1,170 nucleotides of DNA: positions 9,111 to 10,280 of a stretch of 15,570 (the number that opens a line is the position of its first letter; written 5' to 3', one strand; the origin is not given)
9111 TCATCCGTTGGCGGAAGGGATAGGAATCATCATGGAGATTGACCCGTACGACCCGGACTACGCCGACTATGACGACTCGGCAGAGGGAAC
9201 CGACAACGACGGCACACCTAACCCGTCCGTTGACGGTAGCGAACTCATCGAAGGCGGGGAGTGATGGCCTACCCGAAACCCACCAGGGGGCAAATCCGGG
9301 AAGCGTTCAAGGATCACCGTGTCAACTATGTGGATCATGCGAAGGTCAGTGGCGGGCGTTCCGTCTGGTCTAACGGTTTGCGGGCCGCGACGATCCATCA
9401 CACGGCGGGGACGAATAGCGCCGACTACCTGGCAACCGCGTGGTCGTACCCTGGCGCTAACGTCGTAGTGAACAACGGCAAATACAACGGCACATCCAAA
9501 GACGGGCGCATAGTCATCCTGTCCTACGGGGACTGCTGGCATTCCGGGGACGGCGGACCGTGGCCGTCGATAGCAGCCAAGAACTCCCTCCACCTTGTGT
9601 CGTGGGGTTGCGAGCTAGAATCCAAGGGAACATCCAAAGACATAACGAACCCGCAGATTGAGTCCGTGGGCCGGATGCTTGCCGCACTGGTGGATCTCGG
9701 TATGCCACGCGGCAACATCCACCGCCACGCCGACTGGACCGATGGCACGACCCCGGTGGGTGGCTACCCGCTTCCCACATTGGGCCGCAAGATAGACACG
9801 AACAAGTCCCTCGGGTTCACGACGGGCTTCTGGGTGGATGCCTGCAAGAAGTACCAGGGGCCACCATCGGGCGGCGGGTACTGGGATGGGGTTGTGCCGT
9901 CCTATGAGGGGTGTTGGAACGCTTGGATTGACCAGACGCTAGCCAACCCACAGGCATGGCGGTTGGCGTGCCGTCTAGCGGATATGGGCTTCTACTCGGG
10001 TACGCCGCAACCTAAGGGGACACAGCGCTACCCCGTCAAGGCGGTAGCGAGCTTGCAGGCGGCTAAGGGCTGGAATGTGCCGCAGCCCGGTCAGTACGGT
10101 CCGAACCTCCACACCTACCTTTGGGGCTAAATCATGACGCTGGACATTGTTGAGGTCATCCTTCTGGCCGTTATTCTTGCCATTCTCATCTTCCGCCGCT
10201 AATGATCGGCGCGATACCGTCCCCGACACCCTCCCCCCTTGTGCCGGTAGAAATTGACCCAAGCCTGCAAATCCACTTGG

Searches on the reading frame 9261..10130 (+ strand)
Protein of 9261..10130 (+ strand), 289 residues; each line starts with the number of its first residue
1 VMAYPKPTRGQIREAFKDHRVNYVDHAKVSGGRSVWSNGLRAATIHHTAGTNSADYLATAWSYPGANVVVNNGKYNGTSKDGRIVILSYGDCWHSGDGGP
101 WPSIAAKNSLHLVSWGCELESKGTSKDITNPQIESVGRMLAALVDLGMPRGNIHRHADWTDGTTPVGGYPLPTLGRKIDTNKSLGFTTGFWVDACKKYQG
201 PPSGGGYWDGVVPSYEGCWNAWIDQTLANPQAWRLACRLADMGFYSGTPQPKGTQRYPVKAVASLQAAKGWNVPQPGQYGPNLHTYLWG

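Call 8: find_related_loci(query=window:9261-10130:+, collection=viral_contigs, flank=6000)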
Query window:9261-10130:+ (289 aa) in viral_contigs; peptide patterns used: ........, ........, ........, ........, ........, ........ (x = any residue, [..] = any of these).
3 stretches matched a pattern; 1 encode a relative of the query (tblastn E <= 1e-3); 1 distinct loci.
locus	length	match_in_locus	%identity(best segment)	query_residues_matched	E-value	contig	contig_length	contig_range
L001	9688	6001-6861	78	2-289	2e-154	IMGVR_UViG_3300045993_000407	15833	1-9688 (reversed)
